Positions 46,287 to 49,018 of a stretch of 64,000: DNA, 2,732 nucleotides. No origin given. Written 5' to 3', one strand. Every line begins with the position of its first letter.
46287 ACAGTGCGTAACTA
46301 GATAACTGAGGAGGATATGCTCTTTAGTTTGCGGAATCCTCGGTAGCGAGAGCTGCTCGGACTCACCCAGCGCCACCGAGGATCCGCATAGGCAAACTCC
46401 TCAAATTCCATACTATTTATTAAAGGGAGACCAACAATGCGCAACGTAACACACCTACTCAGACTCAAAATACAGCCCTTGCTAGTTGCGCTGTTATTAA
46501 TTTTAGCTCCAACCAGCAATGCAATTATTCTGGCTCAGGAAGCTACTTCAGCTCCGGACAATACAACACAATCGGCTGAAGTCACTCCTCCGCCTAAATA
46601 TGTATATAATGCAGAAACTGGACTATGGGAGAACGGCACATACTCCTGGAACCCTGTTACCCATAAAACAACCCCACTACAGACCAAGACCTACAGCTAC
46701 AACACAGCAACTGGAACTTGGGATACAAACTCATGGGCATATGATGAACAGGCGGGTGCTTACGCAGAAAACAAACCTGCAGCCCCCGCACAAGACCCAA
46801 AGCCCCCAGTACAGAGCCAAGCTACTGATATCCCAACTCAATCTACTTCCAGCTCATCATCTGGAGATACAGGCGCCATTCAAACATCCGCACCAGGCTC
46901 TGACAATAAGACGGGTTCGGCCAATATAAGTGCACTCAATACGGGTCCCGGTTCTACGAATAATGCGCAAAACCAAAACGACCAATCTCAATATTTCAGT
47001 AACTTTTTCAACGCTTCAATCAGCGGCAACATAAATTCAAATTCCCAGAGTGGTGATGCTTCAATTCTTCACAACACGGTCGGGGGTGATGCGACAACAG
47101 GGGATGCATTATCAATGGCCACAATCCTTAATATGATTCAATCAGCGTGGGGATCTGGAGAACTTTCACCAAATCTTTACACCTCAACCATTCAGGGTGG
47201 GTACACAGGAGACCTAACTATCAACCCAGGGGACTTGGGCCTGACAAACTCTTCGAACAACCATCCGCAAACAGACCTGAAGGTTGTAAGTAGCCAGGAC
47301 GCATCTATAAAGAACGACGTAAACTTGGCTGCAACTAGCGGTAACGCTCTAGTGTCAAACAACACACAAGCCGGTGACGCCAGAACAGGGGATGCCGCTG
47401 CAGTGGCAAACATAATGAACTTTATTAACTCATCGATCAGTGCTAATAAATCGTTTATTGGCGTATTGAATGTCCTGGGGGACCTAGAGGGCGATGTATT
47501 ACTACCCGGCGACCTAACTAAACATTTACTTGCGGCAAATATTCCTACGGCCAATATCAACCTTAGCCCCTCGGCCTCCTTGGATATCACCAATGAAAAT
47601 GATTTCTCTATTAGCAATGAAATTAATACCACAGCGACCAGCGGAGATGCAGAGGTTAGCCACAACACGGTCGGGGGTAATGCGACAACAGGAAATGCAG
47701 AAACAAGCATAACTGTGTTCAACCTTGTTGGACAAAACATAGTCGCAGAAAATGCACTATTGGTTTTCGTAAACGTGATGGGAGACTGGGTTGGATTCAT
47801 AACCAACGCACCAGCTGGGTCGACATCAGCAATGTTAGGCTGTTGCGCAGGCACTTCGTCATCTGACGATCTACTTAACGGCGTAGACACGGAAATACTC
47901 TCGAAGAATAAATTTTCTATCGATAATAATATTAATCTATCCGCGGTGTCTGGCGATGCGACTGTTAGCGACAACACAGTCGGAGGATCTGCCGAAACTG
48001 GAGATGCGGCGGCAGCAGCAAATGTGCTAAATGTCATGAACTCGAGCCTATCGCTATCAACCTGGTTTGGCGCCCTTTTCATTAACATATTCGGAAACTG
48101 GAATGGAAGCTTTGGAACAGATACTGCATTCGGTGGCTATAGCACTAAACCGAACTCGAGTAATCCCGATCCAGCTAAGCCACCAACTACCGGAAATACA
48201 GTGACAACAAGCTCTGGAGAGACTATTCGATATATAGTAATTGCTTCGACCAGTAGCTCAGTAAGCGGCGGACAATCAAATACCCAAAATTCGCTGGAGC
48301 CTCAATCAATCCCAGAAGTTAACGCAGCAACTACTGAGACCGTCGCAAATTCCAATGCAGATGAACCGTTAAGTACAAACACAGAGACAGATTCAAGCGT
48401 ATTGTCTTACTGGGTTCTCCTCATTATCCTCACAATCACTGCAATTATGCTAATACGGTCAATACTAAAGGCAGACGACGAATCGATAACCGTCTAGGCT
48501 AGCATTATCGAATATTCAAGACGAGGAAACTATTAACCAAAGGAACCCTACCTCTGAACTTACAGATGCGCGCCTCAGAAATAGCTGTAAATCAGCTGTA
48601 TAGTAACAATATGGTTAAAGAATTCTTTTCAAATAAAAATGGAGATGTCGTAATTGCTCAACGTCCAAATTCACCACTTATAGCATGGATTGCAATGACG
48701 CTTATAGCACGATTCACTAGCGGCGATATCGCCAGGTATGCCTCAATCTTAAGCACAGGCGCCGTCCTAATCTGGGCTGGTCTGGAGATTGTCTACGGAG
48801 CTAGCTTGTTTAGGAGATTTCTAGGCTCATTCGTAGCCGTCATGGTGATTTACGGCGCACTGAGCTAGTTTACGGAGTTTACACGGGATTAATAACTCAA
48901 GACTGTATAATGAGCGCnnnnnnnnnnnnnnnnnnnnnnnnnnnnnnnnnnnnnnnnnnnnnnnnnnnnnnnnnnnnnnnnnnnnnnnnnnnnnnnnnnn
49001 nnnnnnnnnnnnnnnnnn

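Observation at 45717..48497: Two secreted proteins built from a shared Gly/Asn/Thr/Asp-rich module with a 20-aa core motif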

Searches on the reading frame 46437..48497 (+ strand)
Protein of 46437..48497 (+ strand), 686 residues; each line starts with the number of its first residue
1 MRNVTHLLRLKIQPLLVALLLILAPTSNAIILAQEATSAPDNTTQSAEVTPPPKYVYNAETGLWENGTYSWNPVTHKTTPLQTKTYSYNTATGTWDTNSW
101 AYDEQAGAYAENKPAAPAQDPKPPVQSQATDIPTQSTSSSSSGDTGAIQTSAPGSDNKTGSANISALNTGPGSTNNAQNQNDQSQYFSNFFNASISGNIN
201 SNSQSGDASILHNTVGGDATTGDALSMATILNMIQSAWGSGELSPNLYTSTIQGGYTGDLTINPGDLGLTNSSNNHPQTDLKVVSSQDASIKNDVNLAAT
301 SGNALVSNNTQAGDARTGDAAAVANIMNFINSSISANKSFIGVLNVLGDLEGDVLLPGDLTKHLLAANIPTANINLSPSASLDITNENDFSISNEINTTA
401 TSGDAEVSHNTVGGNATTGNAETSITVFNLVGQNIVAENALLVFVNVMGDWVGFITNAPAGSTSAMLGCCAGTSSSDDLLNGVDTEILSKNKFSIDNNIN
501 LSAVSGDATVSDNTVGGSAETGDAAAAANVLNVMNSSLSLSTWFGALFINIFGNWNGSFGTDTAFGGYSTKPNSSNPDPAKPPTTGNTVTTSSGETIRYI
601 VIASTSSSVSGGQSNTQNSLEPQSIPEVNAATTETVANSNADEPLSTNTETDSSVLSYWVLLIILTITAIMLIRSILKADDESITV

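Call 3: search_protein_families(library=pfam, proteins=[window:46437-48497:+], max_evalue=1)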
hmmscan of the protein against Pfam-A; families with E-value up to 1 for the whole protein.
window:46437-48497:+ (686 aa): 1 family
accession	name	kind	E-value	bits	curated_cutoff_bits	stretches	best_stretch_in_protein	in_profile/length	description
PF18836.7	B_solenoid_ydck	-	0.31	11.6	30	0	504-515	3-14/17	YdcK Beta solenoid repeat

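Call 4: search_protein_families(library=ncbifam, proteins=[window:46437-48497:+], max_evalue=1)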
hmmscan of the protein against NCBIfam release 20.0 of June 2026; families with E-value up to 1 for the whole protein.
window:46437-48497:+ (686 aa): 1 family
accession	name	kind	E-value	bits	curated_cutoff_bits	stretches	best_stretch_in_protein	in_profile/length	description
TIGR03797.1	NHLM_micro_ABC2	equivalog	0.12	10.8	709.4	1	13-47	595-626/686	NHLP bacteriocin export ABC transporter permease/ATPase subunit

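Call 6: find_homologous_proteins(query=window:46437-48494:+)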
Query window:46437-48494:+ (686 aa): 730 proteins with E <= 0.001 among 8000 candidates; the best 120 are listed.
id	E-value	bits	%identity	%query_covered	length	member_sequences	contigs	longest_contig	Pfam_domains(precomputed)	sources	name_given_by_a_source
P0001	0.0e+0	1454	100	100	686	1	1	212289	-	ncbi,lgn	-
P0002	3.8e-146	507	51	80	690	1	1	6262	-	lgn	-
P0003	1.1e-145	505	43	98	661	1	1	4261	-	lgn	-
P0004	3.3e-141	490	47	85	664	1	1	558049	-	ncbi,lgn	-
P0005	6.7e-141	489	48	83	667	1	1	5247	-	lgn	-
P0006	1.1e-139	485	45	85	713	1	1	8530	-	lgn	-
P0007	2.8e-139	484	48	83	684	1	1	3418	-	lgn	-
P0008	3.4e-137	477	48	81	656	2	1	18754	-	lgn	-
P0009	1.5e-135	472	48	80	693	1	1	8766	-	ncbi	-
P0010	3.9e-135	470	46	83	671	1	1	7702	-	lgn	-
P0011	2.2e-134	468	48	80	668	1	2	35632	-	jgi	jgi:hypothetical protein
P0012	4.8e-134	467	46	83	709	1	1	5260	-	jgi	jgi:hypothetical protein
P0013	4.2e-133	463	45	83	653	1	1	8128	-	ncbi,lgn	-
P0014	3.5e-130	454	45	85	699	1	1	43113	-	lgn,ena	-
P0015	2.8e-128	448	45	83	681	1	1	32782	-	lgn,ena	-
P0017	5.1e-126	440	40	98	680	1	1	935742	-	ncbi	-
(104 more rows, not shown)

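Call 7: search_solved_structures(query=window:46437-48494:+, max_evalue=1)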
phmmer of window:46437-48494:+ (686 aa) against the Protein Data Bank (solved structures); distinct sequences matched with E-value up to 1: 0.

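Call 15: find_encoding_contigs(protein=P0017, flank=8000, max_places=2)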
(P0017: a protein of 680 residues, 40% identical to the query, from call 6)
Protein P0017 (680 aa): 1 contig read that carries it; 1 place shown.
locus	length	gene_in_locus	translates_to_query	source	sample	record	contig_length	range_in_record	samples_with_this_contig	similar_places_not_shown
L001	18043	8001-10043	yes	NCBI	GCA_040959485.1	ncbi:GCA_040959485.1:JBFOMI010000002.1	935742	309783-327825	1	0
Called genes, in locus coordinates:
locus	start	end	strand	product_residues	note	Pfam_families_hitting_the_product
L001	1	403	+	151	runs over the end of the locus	-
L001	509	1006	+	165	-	PF04461:YajQ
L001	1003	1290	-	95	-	-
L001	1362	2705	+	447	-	PF22422:MGH1-like_GH, PF01204:Trehalase, PF03200:Glyco_hydro_63 (weak)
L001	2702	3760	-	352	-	PF02646:RmuC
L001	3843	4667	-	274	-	PF02535:Zip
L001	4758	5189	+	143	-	PF01475:FUR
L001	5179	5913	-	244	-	-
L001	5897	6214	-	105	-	-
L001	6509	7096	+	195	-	-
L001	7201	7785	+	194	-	-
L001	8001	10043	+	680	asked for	-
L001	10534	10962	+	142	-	PF00011:HSP20, PF17886:ArsA_HSP20 (weak)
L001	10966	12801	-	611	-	PF00009:GTP_EFTU, PF01926:MMR_HSR1 (faint), PF03144:GTP_EFTU_D2, PF22042:EF-G_D2 (weak), PF00679:EFG_C, PF21018:BipA_C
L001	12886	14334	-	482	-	PF04773:FecR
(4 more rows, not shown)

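Call 16: find_encoding_contigs(protein=P0004, flank=8000, max_places=2)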
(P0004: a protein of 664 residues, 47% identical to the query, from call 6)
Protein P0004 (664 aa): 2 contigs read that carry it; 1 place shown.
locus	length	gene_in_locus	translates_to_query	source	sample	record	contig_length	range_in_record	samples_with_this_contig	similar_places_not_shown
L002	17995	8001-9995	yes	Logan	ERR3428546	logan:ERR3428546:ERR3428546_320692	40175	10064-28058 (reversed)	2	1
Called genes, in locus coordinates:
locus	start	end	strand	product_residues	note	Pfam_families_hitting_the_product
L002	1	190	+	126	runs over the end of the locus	-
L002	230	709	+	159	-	-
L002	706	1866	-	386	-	PF00890:FAD_binding_2 (faint), PF01266:DAO (faint), PF07992:Pyr_redox_2, PF00070:Pyr_redox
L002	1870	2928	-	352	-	PF02646:RmuC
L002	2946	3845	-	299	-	PF02535:Zip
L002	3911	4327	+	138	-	PF01475:FUR, PF12840:HTH_20 (weak), PF07106:WHD_TBPIP (weak)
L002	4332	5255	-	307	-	PF01544:CorA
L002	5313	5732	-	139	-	PF00011:HSP20, PF17886:ArsA_HSP20 (faint)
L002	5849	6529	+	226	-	PF00027:cNMP_binding, PF13545:HTH_Crp_2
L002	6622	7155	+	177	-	-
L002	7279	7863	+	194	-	-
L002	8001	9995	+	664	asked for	-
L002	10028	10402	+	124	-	PF06262:Zincin_1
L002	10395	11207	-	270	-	PF14067:LssY_C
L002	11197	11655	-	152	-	-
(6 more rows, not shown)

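Call 23: predict_structure(alignment_id=A1)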
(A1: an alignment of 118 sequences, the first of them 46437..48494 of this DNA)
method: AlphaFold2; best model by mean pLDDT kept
length: 686 residues; sequences in the alignment: 118
mean_pLDDT: 68.4   pTM: 0.58
mean pLDDT of the five models: 68.4, 68.1, 66.6, 65.6, 64.2
residues with pLDDT >= 90: 165; 70-90: 198; 50-70: 98; < 50: 225
segments of 3 or more residues with pLDDT < 50: 25-46, 119-171, 179-189, 271-283, 367-377, 457-477, 479-481, 573-575, 587-653, 681-686
pLDDT, mean of each block of 10 residues (from residue 1): 61 81 56 40 52 90 93 83 73 76 86 63 42 35 30 35 36 53 45 82 96 97 94 73 76 87 67 40 65 95 98 97 92 80 89 82 53 40 66 93 98 97 86 80 70 49 36 45 58 92 98 98 93 85 86 86 71 53 50 42 38 34 33 33 38 63 91 73 44
secondary structure, 60 per line:
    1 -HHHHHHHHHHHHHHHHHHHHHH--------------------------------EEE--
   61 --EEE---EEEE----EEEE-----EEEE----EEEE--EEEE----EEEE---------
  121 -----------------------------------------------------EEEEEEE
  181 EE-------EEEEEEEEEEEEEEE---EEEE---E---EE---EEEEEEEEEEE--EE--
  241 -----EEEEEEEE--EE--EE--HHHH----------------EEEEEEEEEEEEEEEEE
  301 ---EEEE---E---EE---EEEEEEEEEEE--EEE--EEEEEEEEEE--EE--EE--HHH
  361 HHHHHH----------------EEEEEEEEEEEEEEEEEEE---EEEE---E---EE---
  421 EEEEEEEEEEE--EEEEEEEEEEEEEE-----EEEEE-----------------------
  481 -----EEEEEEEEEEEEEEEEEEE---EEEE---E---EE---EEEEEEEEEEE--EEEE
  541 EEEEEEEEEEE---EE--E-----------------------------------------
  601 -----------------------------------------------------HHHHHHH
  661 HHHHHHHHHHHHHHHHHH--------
elements in order (helices of 4 or more, strands of 3 or more residues): H2-23 E56-58 E63-65 E69-72 E77-80 E86-89 E94-97 E100-103 E108-111 E174-182 E190-204 E208-211 E224-234 E246-253 H264-267 E284-300 E304-307 E320-330 E333-335 E338-347 H358-366 E383-401 E405-408 E421-431 E434-447 E453-457 E486-504 E508-511 E524-534 E537-551 H654-678

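Call 30: fold_search(model_id=the predicted structure, library=pdb)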
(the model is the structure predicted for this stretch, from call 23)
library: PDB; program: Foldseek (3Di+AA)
matches with E <= 10: 4; with E <= 0.001: 0
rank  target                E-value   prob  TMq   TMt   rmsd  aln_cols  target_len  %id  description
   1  9nqd_0                1.7e+00  0.01  0.05  0.09  26.7       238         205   11  Structure of Pseudomonas FapC Biofilm-Forming Functional Amyloid (released 2025-06-25)
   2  5awf_B                4.9e+00  0.00  0.05  0.07  27.2       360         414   10  Crystal structure of SufB-SufC-SufD complex from Escherichia coli (released 2015-11-11)
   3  2mxw_MODEL_1_A        8.5e+00  0.04  0.03  0.14  15.1        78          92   20  Solution NMR Structure of the OCRE Domain of RBM10 (released 2015-04-01)
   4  9rkv_N                9.3e+00  0.00  0.03  0.04  24.6       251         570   12  Agrobacterium phage 7-7-1 tail fibers (released 2025-12-10)

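Call 33: find_related_loci(query=A1, collection=genome_contigs, flank=4000)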
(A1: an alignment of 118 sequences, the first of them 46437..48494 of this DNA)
Query A1 (686 aa) in genome_contigs; peptide patterns used: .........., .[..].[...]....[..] (x = any residue, [..] = any of these).
249 stretches matched a pattern; 211 encode a relative of the query (tblastn E <= 1e-3); the best 80 are kept; 80 distinct loci.
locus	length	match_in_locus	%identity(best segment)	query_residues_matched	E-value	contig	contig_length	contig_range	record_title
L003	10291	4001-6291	47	1-580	2e-149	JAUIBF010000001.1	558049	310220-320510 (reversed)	MAG: bacterium isolate 6_bin.26 NODE_14_length_558049_cov_2.079846, whole genome shotgun sequence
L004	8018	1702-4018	44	2-582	1e-145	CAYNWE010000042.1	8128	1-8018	MAG TPA_asm: uncultured Candidatus Saccharibacteria bacterium isolate binchicken_co328_38 genome assembly, contig: NODE_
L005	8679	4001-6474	48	34-582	9e-140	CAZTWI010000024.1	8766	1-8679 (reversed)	MAG TPA_asm: uncultured Candidatus Saccharibacteria bacterium isolate SRP344714_co2_155 genome assembly, contig: NODE_21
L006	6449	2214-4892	41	1-635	3e-126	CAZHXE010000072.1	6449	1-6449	MAG TPA_asm: uncultured Candidatus Saccharibacteria bacterium isolate binchicken_co199_142 genome assembly, contig: NODE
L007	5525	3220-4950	41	53-651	9e-122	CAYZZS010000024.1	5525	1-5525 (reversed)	MAG TPA_asm: uncultured Candidatus Saccharibacteria bacterium isolate SRP144015_co1_48 genome assembly, contig: NODE_609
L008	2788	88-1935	39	53-652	3e-121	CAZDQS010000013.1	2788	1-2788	MAG TPA_asm: uncultured Candidatus Saccharibacteria bacterium isolate SRP144015_co1_47 genome assembly, contig: NODE_142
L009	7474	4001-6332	43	55-582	2e-115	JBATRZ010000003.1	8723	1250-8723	MAG: Candidatus Saccharimonadales bacterium isolate MFD10470_ilm_asm_bin33 k127_30918, whole genome shotgun sequence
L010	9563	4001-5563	42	55-617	4e-115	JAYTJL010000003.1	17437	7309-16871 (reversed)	MAG: Candidatus Saccharibacteria bacterium isolate GFS_2951 GFS_2951_2, whole genome shotgun sequence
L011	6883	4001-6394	44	55-598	3e-114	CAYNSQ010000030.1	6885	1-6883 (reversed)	MAG TPA_asm: uncultured Candidatus Saccharibacteria bacterium isolate SRP292972_co3_107 genome assembly, contig: NODE_40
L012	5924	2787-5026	40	2-566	6e-114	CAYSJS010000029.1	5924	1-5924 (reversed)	MAG TPA_asm: uncultured Candidatus Saccharibacteria bacterium isolate SRP135725_co1_201 genome assembly, contig: NODE_20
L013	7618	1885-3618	41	1-566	1e-113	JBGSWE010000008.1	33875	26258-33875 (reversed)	MAG: Candidatus Saccharimonadales bacterium isolate JTS-AC474 k141_32179, whole genome shotgun sequence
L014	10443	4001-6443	42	15-582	2e-111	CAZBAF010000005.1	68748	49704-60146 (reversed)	MAG TPA_asm: uncultured Candidatus Saccharibacteria bacterium isolate SRP144015_co1_11 genome assembly, contig: NODE_213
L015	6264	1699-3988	41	1-566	1e-111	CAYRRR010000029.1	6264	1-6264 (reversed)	MAG TPA_asm: uncultured Candidatus Saccharibacteria bacterium isolate SRP144015_co1_65 genome assembly, contig: NODE_529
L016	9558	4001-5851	39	55-684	4e-111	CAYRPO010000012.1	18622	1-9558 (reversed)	MAG TPA_asm: uncultured Candidatus Saccharibacteria bacterium isolate SRP342105_co2_194 genome assembly, contig: NODE_30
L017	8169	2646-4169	44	44-575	4e-110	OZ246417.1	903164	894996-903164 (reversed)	MAG: uncultured Candidatus Saccharibacteria bacterium isolate binchicken_co179_116 genome assembly, chromosome: 1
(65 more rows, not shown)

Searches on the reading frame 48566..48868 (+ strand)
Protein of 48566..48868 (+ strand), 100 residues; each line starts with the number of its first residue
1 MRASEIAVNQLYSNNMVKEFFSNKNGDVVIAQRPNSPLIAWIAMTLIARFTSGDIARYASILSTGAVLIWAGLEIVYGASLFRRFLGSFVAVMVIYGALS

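Call 3: search_protein_families(library=pfam, proteins=[window:48566-48868:+], max_evalue=1)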
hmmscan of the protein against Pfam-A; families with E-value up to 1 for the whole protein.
window:48566-48868:+ (100 aa): 1 family
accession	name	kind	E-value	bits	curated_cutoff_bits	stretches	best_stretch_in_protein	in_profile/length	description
PF13474.12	SnoaL_3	-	0.11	13.3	22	1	46-89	8-52/121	SnoaL-like domain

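Call 4: search_protein_families(library=ncbifam, proteins=[window:48566-48868:+], max_evalue=1)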
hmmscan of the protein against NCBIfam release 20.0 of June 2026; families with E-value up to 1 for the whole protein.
window:48566-48868:+ (100 aa): 0 families
